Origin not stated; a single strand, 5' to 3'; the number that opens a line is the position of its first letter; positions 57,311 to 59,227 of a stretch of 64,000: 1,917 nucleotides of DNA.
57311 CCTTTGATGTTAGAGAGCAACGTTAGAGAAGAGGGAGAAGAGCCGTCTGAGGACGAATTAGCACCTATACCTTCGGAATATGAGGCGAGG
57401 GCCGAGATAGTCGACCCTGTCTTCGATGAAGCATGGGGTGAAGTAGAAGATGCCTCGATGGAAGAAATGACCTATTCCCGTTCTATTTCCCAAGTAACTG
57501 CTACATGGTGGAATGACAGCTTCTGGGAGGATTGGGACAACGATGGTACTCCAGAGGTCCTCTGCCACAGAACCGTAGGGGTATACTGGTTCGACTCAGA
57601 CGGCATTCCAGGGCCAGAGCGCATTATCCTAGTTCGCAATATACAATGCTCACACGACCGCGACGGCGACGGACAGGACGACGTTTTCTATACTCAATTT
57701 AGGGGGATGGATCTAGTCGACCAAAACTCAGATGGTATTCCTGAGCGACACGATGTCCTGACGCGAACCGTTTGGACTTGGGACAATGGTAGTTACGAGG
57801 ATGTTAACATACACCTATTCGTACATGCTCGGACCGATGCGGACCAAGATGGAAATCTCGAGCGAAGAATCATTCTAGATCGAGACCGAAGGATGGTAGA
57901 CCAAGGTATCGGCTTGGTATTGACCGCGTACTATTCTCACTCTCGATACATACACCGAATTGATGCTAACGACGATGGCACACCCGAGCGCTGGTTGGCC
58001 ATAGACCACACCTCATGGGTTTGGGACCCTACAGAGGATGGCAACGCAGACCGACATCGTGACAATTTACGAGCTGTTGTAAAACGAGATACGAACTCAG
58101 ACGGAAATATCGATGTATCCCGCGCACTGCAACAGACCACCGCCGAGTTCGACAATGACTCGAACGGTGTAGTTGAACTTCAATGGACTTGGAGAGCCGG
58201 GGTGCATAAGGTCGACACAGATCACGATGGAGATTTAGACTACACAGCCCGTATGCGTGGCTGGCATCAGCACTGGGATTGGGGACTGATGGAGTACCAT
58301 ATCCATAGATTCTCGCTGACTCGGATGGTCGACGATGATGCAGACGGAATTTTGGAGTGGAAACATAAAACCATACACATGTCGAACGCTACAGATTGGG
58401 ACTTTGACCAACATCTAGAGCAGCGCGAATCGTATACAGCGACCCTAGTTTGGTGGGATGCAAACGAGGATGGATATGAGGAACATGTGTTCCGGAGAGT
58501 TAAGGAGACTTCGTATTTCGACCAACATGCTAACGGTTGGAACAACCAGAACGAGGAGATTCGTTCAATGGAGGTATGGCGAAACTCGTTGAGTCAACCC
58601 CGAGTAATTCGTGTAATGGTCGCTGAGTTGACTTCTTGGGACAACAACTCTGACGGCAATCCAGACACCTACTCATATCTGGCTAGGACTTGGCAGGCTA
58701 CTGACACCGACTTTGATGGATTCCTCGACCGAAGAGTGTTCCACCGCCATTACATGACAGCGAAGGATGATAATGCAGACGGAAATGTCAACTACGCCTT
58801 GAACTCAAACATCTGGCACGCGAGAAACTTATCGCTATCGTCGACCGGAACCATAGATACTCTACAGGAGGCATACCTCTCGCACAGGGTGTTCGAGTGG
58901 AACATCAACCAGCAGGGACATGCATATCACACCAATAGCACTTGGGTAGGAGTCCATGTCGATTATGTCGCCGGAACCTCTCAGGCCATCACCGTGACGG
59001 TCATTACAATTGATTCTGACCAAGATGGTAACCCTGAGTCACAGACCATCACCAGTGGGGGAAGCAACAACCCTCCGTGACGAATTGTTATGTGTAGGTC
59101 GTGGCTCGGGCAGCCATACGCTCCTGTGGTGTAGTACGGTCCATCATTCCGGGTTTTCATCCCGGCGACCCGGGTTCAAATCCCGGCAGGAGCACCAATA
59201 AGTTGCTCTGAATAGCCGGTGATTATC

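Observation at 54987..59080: Transmembrane dual winged-helix regulator directly upstream of a giant calcium-repeat lipoprotein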

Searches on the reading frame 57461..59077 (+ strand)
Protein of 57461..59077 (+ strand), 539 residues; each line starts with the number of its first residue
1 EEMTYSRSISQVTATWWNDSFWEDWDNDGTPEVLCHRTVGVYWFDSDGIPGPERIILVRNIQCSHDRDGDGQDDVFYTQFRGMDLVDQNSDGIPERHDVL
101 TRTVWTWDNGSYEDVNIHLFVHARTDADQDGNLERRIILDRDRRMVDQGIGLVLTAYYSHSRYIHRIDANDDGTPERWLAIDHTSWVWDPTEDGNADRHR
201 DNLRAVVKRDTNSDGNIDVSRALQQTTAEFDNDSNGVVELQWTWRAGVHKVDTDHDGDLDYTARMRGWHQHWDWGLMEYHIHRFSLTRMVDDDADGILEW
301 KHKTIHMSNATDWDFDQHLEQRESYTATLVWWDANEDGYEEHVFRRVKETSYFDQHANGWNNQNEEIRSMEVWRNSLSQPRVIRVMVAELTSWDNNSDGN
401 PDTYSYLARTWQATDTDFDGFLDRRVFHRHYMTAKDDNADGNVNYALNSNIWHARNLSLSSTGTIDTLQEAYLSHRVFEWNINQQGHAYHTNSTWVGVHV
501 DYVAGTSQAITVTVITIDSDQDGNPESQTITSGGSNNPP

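Call 34: search_protein_representatives(alignment_id=A2)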
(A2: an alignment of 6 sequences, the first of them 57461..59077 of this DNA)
Query: 6 sequences, 540 profile positions. Proteins with E-value up to 0.001 (for the whole library): 56; up to 1e-10: 22; up to 1e-30: 10. The best 56 are listed.
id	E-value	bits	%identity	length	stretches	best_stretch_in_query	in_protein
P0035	1.7e-287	971.1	-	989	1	1-540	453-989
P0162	2.2e-82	294.2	-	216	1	236-404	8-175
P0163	1.2e-77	278.6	-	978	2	5-531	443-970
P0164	2.9e-66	240.9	-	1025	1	24-531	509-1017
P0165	1.7e-61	225.2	-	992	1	15-528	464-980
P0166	5.7e-56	207.0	-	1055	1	24-533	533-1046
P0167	7.5e-49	183.5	-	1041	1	14-533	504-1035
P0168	2.0e-47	178.7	-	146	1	392-540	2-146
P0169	9.8e-46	173.2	-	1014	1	3-535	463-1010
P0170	6.0e-38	147.5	-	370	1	166-532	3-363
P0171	5.1e-26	108.1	-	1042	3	48-273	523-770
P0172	5.1e-24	101.5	-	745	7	184-302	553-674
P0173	2.0e-16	76.5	-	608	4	156-241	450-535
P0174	9.9e-16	74.2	-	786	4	186-344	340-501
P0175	3.0e-14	69.3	-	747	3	51-320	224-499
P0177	5.0e-13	65.2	-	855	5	290-453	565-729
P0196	3.8e-08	49.1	-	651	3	193-403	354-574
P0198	5.2e-07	45.4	-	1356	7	66-257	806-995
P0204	5.7e-06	41.9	-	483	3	21-108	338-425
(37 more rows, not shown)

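Call 35: search_protein_families(library=pfam, proteins=[P0163, P0164, P0166, P0169, P0171, P0172, P0173, P0174, P0175, P0177], max_evalue=0.01)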
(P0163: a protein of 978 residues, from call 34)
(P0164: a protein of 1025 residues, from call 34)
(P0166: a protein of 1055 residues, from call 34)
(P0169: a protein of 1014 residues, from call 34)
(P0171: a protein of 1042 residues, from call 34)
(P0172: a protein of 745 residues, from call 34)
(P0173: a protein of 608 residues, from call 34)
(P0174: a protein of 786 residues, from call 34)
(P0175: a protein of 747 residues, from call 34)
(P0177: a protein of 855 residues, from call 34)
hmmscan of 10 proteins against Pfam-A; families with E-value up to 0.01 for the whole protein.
P0163 (978 aa): 3 families
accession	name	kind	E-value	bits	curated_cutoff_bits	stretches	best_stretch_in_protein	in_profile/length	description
PF18911.6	PKD_4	-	1.5e-10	41.4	27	2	139-190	29-78/85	PKD domain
PF00801.26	PKD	-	2.1e-08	34.4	23.5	1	220-275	14-68/80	PKD domain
PF13750.12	Big_3_3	-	0.0024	18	27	0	171-251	15-95/157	Bacterial Ig-like domain (group 3)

P0164 (1025 aa): 7 families
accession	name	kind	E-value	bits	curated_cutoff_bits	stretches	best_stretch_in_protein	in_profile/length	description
PF18911.6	PKD_4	-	1.2e-20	73.8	27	2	156-236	1-83/85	PKD domain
PF00801.26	PKD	-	1.7e-18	66.8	23.5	2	262-329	12-78/80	PKD domain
PF16403.11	Bact_surface_Ig-like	-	2.3e-06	28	27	0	196-236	29-69/71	Bacterial surface protein, Ig-like domain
PF17963.7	Big_9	-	0.0001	23.5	23.6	2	182-236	28-88/89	Bacterial Ig domain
PF18981.6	InlK_D3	-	0.00012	22.5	25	0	210-232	46-68/75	Internalin K domain (D3/D4)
PF09136.16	Glucodextran_B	-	0.0011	19.3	27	0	182-238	26-81/83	Glucodextranase, domain B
PF22352.2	K319L-like_PKD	-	0.0057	17.1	27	0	201-238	49-84/84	K319L-like, PKD domain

P0166 (1055 aa): 3 families
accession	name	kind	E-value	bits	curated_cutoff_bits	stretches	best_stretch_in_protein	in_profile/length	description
PF18911.6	PKD_4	-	7.5e-18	64.8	27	2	180-255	1-76/85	PKD domain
PF00801.26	PKD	-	3.9e-13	49.7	23.5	2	311-352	35-76/80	PKD domain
PF22352.2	K319L-like_PKD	-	0.0008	19.8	27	1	141-175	49-83/84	K319L-like, PKD domain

P0169 (1014 aa): 2 families
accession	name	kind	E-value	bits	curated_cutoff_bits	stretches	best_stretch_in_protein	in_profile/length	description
PF18911.6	PKD_4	-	5e-26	91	27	2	134-216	1-85/85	PKD domain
PF00801.26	PKD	-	4.8e-19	68.6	23.5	2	156-214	20-79/80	PKD domain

P0171 (1042 aa): 10 families
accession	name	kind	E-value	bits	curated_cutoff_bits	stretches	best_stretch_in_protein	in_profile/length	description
PF13620.12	CarboxypepD_reg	-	9.5e-14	52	32.3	1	50-108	4-60/82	Carboxypeptidase regulatory-like domain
PF17789.7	MG4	-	4.1e-10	40.2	24.7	0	236-304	11-80/95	Macroglobulin domain MG4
PF13715.12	CarbopepD_reg_2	-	7.8e-10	39.1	32.2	0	157-221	13-71/88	CarboxypepD_reg-like domain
PF02369.22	Big_1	-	2.2e-09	37.7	34.9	0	52-91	25-68/93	Bacterial Ig-like domain (group 1)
PF17802.7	SpaA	-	2.3e-09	37.7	23.1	1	53-100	8-56/91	Prealbumin-like fold domain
PF19077.6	Big_13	-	3.6e-07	31.1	27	0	161-204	41-85/102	Bacterial Ig-like domain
PF09134.16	Invasin_D3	-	5.4e-06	27.3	33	0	52-90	28-68/98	Invasin, domain 3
PF11974.14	bMG3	-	6.4e-06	26.5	34.9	0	255-285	28-59/103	Bacterial alpha-2-macroglobulin MG3 domain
PF24025.1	Ig_DR_A0283-like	-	0.00098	19.9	27.1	0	52-122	13-80/102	DR_A0283-like, Ig-like domain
PF14524.12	Wzt_C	-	0.0019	18.7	30.4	0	172-226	75-130/143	Wzt C-terminal domain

P0172 (745 aa): 0 families

P0173 (608 aa): 1 family
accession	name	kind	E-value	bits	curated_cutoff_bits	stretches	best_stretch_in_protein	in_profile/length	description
PF13517.12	FG-GAP_3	-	8.7e-05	23.5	26.9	0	282-342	1-60/61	FG-GAP-like repeat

P0174 (786 aa): 0 families

P0175 (747 aa): 0 families

P0177 (855 aa): 5 families
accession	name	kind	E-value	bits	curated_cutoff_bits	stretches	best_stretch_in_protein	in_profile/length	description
PF19077.6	Big_13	-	0.00033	21.5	27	0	112-157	51-100/102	Bacterial Ig-like domain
PF22433.2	MtxA_IG-like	-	0.00061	20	26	0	124-146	47-69/83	Magnetotaxis protein MtxA, Immunoglobulin-like domain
PF07495.19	Y_Y_Y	-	0.0026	18.1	26.6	0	124-157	29-64/65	Y_Y_Y domain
PF22352.2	K319L-like_PKD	-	0.0038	17.7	27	0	106-150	34-77/84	K319L-like, PKD domain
PF17957.7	Big_7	-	0.0048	17.9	24.1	0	165-204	1-40/70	Bacterial Ig domain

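Call 39: find_homologous_proteins(query=A4, max_evalue=0.00001)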
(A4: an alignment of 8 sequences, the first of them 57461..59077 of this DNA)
Query A4 (8 sequences) (539 aa, profile of the alignment): 17 proteins with E <= 0.00001 among 8000 candidates.
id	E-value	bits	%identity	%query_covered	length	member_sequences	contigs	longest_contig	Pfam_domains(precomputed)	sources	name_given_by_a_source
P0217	4.5e-206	704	31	98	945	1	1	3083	PF00801.27,PF18911.7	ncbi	ncbi:MAG: PKD domain-containing protein, partial [Candidatus Poseidoniia archaeon]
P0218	7.6e-205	700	35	97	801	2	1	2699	PF00801.27,PF18911.7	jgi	jgi:hypothetical protein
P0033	2.0e-191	655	79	100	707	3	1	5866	-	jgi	jgi:hypothetical protein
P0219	1.8e-134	467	29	65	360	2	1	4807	-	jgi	jgi:hypothetical protein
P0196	1.9e-26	111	26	39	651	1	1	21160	PF18911.7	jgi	-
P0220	9.4e-23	99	25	48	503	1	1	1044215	-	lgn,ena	-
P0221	9.5e-20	89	36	14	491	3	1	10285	-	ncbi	-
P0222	1.2e-18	85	24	75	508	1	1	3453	PF13517.13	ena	-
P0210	4.6e-18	83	25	48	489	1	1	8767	-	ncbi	-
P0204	5.1e-16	76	36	14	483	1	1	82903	-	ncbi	ncbi:MAG: hypothetical protein ACMUIE_01885 [Thermoplasmatota archaeon]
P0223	3.0e-14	71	27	25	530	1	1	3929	-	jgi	jgi:hypothetical protein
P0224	3.3e-14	71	32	18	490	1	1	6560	-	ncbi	ncbi:MAG: hypothetical protein ACMUHB_02115 [Thermoplasmatota archaeon]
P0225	2.2e-13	68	24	40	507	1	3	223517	PF13517.13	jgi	jgi:hypothetical protein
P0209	1.9e-12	65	33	15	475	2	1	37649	-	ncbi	ncbi:MAG: hypothetical protein ACMUHM_04530 [Thermoplasmatota archaeon]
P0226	4.2e-11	60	34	17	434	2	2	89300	PF26745.1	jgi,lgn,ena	-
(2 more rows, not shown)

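Call 44: search_solved_structures(query=A4, max_evalue=1, show_alignments=2)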
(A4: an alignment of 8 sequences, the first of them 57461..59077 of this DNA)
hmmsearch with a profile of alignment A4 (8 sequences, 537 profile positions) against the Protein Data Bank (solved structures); distinct sequences matched with E-value up to 1: 4.
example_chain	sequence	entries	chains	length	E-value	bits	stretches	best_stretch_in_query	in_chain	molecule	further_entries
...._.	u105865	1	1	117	2.9e-05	26.1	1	202-277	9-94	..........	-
8fns_A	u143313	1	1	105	3.5e-05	25.8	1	202-277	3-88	EF-hand domain-containing protein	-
3khe_A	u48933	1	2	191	0.057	15.2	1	243-304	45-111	Calmodulin-like domain protein kinase isoform 3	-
3hzt_A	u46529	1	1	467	0.84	11.3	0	244-303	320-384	Calcium-dependent protein kinase 3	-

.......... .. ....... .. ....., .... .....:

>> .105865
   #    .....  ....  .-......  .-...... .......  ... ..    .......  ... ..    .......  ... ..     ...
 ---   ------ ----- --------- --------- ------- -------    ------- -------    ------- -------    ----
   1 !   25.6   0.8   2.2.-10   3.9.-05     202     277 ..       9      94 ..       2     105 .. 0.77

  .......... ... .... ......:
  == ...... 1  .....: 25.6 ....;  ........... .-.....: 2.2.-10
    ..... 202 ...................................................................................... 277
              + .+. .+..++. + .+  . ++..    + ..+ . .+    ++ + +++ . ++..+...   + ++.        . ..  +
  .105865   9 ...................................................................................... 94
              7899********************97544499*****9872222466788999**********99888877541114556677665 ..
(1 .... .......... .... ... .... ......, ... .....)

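Call 50: search_protein_families(library=pfam, proteins=[P0222, P0225, P0226, P0220, P0204, P0196, P0198], max_evalue=0.01)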
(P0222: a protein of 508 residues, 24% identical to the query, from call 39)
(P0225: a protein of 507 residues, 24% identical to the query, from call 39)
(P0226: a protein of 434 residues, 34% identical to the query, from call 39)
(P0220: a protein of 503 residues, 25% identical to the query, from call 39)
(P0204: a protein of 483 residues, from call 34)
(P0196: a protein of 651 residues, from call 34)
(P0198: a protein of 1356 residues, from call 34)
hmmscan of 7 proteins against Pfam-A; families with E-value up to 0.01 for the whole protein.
P0222 (508 aa): 2 families
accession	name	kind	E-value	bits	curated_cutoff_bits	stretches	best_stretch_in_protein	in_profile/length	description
PF13517.12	FG-GAP_3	-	1.7e-05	25.8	26.9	0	102-175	1-60/61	FG-GAP-like repeat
PF16743.10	PliI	-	0.0002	21.5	27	0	240-278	46-85/123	Periplasmic lysozyme inhibitor of I-type lysozyme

P0225 (507 aa): 1 family
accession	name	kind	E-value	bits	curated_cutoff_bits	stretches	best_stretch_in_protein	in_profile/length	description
PF13517.12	FG-GAP_3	-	1.6e-06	29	26.9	0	258-327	1-56/61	FG-GAP-like repeat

P0226 (434 aa): 0 families

P0220 (503 aa): 2 families
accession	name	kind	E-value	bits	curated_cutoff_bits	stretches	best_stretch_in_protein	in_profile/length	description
PF13517.12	FG-GAP_3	-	0.00011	23.1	26.9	0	206-277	1-58/61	FG-GAP-like repeat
PF01839.29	FG-GAP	-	0.00093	19.5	22.1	0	434-447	7-19/37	FG-GAP repeat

P0204 (483 aa): 0 families

P0196 (651 aa): 2 families
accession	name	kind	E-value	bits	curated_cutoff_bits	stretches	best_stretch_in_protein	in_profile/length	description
PF18911.6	PKD_4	-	2.9e-09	37.3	27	1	1-63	20-76/85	PKD domain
PF00801.26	PKD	-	0.00038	20.8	23.5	1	1-61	17-71/80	PKD domain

P0198 (1356 aa): 3 families
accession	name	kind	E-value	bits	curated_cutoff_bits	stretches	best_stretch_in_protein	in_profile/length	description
PF05345.18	He_PIG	-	1.6e-30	105.8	24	4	59-133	10-96/96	Putative Ig domain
PF17963.7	Big_9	-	8e-13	49.5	23.6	4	46-129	1-87/89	Bacterial Ig domain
PF07495.19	Y_Y_Y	-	2.7e-05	24.4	26.6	0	190-223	26-60/65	Y_Y_Y domain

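Call 51: predict_structure(alignment_id=A5)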
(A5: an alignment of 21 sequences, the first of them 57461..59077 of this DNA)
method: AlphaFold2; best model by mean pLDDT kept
length: 539 residues; sequences in the alignment: 21
mean_pLDDT: 91.1   pTM: 0.76
mean pLDDT of the five models: 91.1, 89.4, 89.3, 88.0, 87.9
residues with pLDDT >= 90: 372; 70-90: 151; 50-70: 8; < 50: 8
segments of 3 or more residues with pLDDT < 50: 1-7
pLDDT, mean of each block of 10 residues (from residue 1): 45 82 80 90 80 89 86 90 91 91 93 94 92 93 94 92 95 92 96 92 97 92 97 89 97 91 97 88 97 89 97 89 97 88 97 95 97 89 97 92 95 88 91 88 93 92 89 97 94 97 93 96 95 82
secondary structure, 60 per line:
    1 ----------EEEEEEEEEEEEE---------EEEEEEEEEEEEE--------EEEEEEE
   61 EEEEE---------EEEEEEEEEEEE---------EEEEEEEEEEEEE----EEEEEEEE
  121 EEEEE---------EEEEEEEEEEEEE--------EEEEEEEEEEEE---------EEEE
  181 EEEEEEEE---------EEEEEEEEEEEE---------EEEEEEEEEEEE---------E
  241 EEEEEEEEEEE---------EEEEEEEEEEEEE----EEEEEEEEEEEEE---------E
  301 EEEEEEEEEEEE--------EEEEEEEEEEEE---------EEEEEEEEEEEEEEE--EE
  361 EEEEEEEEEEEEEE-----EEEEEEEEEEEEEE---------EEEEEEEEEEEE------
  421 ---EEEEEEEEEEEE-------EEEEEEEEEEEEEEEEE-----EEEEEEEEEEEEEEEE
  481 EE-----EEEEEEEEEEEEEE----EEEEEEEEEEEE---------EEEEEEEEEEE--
elements in order: E11-23 E33-45 E54-65 E75-86 E96-108 E113-125 E135-147 E156-167 E177-188 E198-209 E219-230 E240-251 E261-273 E278-290 E300-312 E321-332 E342-356 E359-374 E380-393 E403-414 E424-435 E443-459 E465-482 E488-501 E506-517 E527-537

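Call 54: fold_search(model_id=the predicted structure, library=pdb)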
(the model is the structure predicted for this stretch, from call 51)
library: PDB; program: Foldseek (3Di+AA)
matches with E <= 10: 717; with E <= 0.001: 16
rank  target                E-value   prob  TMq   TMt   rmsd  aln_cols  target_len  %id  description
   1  7omm_A                5.6e-05  0.91  0.14  0.12  31.4       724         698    8  Cryo-EM structure of N. gonorhoeae LptDE in complex with ProMacrobodies (MBPs have not been built de novo) (released 2022-05-04)
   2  8qjd_B                1.0e-04  0.14  0.05  0.04  33.0       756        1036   10  T6SS-linked Rhs repeat protein - Salmonella bongori Rhs-core domain (released 2024-09-25)
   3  8ae1_A                1.1e-04  1.00  0.22  0.14  23.1       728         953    8  Structure of trimeric SlpA outer membrane protein (released 2022-11-30)
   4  4q35_A                1.3e-04  0.87  0.15  0.12  31.0       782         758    8  Structure of a membrane protein (released 2014-06-25)
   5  8agd_A                1.4e-04  0.99  0.20  0.13  26.2       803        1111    7  Full SDBC and SOD assembly (released 2023-04-12)
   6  9kn3_A                2.2e-04  0.96  0.20  0.15  29.3       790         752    8  Cryo-EM structure of LptDEM complex from Escherichia coli (released 2025-07-23)
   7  8h1r_D                3.5e-04  0.95  0.21  0.16  29.1       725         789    9  Crystal structure of LptDE-YifL complex (released 2023-10-25)
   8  9i98_A                5.3e-04  0.99  0.22  0.21  34.9       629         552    8  Cryo-EM structure of Shigella flexneri LptDE bound by a Bicyclic peptide molecule (Compound 13) (released 2025-10-15)
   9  9q8n_A                5.5e-04  0.97  0.21  0.20  34.9       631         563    8  Cryo-EM structure of Shigella flexneri LptDE bound by a Bicyclic peptide molecule (Compound 16) (released 2025-10-15)
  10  8s34_A                6.4e-04  0.87  0.16  0.14  33.6       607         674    8  Ferric-mycobactin receptor (FemA) in complex with aeruginic acid (released 2025-02-26)
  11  5iv9_A                6.4e-04  0.77  0.15  0.12  31.5       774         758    7  The LPS Transporter LptDE from Klebsiella pneumoniae, full-length (released 2016-05-18)
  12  8h1s_C                6.7e-04  0.63  0.15  0.11  30.9       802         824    8  Crystal structure of apo-LptDE complex (released 2023-10-11)
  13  2guf                  7.7e-04  0.97  0.19  0.18  32.5       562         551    7  In meso crystal structure of the cobalamin transporter, BtuB (released 2006-12-05)
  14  9a39_MODEL_1_A        7.7e-04  0.69  0.14  0.11  32.5       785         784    8  Model of E. coli LptD by in-cell photo-crosslinking MS and deep learning (released 2023-02-24)
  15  9ia0_A                7.7e-04  0.66  0.14  0.12  33.2       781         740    8  LpDE from Escherichia coli (released 2025-12-10)
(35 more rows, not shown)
